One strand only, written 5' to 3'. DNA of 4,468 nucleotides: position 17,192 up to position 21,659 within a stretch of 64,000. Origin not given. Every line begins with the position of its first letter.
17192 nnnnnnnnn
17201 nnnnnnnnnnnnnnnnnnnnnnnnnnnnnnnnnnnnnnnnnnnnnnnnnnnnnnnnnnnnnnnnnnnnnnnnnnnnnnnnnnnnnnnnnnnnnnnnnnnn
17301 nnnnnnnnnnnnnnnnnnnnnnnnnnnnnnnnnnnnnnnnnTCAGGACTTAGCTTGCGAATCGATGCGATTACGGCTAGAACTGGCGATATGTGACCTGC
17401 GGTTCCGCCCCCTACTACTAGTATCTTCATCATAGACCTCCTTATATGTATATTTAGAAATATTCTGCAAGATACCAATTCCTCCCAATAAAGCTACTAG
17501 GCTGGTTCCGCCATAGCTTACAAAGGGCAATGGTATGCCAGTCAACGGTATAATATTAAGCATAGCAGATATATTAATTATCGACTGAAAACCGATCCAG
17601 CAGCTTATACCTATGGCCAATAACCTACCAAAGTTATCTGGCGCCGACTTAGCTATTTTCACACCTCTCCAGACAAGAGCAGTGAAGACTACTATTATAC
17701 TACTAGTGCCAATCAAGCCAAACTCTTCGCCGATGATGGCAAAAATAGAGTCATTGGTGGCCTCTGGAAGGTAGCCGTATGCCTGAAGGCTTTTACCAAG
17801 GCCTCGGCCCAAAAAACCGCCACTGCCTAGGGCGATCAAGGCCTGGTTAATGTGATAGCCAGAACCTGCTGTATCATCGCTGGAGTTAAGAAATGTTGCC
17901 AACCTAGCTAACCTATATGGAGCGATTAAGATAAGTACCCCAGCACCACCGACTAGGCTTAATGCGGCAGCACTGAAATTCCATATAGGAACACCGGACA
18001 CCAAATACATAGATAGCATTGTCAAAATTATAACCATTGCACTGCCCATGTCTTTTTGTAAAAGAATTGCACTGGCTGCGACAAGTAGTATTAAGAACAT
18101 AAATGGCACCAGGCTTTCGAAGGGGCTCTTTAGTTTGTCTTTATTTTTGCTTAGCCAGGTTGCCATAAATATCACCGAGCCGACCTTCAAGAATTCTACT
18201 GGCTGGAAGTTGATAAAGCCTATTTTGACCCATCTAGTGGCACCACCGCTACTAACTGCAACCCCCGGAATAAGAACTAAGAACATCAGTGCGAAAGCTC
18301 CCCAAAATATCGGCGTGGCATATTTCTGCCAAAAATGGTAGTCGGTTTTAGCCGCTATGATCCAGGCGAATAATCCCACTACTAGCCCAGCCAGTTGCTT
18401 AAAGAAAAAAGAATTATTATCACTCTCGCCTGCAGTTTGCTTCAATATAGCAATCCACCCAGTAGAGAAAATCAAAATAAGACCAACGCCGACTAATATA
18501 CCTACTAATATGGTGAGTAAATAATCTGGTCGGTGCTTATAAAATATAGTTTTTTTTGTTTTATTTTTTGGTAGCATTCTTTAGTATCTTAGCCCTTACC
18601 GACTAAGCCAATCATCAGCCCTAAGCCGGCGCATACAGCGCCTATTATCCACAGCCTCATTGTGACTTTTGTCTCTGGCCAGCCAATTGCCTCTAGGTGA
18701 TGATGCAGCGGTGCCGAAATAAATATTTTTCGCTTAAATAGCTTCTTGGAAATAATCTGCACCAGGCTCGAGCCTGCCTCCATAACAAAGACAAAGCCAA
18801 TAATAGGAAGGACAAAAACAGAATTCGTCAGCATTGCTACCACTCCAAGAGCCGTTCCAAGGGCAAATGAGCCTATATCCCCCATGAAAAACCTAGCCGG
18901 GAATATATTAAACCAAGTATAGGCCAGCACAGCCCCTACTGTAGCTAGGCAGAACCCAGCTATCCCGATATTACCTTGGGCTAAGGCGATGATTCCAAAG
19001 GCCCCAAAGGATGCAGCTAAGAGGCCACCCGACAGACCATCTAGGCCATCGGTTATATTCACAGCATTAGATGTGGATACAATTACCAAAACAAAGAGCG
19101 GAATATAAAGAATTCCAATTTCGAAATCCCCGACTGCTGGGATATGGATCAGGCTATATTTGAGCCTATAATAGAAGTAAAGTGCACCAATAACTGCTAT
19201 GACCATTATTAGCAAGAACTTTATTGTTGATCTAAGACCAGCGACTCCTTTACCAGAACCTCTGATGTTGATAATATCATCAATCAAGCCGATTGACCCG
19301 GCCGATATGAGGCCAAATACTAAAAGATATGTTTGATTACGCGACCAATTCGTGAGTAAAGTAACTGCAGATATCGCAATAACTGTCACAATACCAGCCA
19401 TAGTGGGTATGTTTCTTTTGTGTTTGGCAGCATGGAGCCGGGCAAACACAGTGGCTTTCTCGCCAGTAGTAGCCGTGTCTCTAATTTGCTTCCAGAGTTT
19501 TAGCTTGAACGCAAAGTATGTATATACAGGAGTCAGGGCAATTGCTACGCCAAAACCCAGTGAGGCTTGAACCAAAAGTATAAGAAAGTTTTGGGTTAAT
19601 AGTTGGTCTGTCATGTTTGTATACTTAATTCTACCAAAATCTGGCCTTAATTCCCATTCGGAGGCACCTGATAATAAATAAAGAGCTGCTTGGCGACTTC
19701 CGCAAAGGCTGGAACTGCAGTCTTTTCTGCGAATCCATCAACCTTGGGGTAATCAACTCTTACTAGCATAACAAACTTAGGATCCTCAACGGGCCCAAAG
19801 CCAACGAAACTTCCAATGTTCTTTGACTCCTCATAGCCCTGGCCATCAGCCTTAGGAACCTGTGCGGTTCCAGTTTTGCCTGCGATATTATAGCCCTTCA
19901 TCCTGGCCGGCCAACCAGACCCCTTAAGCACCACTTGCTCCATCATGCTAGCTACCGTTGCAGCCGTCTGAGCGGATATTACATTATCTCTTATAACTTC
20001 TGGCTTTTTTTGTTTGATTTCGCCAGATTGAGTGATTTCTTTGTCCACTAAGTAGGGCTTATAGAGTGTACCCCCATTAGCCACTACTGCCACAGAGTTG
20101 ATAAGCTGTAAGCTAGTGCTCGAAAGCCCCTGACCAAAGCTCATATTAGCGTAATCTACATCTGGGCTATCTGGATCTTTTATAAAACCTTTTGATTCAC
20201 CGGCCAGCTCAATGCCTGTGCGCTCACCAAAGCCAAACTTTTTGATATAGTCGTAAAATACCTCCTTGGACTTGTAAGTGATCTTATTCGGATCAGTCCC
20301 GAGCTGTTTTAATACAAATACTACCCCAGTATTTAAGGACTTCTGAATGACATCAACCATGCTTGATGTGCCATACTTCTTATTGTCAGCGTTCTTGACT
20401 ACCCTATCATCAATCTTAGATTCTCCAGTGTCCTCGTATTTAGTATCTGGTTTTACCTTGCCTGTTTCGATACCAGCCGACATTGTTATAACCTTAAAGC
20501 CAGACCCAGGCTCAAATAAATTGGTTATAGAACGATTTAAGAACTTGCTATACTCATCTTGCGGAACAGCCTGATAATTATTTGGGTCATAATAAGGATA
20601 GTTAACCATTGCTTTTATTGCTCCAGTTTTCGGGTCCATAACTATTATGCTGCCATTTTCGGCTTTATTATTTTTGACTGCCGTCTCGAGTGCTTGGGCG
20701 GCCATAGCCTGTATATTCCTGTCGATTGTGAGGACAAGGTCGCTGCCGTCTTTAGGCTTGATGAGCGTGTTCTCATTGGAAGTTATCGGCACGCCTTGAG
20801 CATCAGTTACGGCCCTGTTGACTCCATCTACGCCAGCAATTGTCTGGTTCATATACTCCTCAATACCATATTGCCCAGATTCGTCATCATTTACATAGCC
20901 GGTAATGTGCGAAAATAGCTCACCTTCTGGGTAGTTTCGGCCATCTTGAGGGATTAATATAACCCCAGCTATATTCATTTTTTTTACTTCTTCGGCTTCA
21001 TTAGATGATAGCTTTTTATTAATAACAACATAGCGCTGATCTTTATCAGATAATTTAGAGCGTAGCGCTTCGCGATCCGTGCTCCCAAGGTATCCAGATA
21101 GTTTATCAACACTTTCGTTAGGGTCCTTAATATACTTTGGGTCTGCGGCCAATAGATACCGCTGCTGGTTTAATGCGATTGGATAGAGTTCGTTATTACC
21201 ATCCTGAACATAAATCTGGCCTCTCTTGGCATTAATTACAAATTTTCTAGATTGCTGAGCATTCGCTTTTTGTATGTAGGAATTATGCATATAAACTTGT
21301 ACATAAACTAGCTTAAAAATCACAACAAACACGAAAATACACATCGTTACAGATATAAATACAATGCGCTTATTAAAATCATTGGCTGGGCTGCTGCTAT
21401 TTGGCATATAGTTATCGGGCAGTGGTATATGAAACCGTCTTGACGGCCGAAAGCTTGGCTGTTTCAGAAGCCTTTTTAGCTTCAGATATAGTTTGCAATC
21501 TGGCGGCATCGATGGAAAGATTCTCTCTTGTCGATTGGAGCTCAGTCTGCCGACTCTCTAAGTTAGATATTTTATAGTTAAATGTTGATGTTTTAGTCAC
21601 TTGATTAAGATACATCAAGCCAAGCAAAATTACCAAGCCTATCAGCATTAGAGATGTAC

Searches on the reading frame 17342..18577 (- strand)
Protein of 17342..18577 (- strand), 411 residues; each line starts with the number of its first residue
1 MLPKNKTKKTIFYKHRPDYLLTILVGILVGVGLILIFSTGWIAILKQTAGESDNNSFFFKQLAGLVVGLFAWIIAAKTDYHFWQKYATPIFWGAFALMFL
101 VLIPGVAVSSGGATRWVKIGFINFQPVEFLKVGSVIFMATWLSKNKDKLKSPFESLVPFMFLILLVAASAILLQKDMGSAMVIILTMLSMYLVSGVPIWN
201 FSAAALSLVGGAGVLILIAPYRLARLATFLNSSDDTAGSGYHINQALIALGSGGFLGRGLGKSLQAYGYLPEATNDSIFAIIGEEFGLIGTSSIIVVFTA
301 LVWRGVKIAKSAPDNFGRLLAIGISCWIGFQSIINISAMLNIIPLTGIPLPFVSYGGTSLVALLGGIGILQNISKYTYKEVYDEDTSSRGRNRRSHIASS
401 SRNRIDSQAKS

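Call 58: search_protein_families(library=pfam, proteins=[window:17342-18577:-], max_evalue=0.00001)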
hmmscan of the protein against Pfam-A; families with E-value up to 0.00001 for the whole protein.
window:17342-18577:- (411 aa): 1 family
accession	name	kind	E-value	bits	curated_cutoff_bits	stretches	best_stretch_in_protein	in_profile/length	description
PF01098.24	FTSW_RODA_SPOVE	-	2.2e-97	326.7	26.4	1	21-378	4-355/356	Cell cycle protein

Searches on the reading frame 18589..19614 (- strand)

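Call 58: search_protein_families(library=pfam, proteins=[window:18589-19614:-], max_evalue=0.00001)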
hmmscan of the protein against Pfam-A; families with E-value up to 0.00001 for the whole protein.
window:18589-19614:- (341 aa): 1 family
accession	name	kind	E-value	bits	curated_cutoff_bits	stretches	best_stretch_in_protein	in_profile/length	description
PF00953.26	Glycos_transf_4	-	7.5e-31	107.7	27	1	98-262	4-158/160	Glycosyl transferase family 4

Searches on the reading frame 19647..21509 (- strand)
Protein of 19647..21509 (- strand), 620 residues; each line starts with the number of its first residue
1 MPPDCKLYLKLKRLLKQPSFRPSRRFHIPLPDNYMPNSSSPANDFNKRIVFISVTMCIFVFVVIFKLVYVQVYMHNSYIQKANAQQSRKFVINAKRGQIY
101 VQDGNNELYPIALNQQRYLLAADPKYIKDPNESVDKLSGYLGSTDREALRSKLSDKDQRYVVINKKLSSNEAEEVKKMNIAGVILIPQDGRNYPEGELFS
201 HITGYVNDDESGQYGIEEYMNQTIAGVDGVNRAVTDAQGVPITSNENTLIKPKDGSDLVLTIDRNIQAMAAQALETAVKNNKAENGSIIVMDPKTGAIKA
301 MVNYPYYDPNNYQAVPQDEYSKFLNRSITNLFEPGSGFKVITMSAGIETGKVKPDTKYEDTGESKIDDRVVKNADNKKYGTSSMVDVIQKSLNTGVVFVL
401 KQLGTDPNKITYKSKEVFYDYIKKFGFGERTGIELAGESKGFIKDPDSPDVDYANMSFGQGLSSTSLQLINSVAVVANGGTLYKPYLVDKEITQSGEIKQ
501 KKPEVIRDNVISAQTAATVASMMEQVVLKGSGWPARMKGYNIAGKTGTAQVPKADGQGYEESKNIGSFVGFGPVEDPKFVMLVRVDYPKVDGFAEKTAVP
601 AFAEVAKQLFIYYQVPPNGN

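Call 58: search_protein_families(library=pfam, proteins=[window:19647-21509:-], max_evalue=0.00001)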
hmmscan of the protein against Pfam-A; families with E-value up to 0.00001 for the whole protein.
window:19647-21509:- (620 aa): 3 families
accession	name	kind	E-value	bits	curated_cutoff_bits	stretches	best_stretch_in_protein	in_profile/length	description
PF00905.27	Transpeptidase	-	1.5e-71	241.5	22.1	1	286-605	1-297/299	Penicillin binding protein transpeptidase domain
PF03717.20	PBP_dimer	-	6.8e-19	69.4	24.4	1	92-243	2-177/180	Penicillin-binding Protein dimerisation domain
PF21922.1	PBP_dimer_2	-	5.3e-06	27.1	27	0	191-228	25-61/83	Penicillin binding protein A dimerisation domain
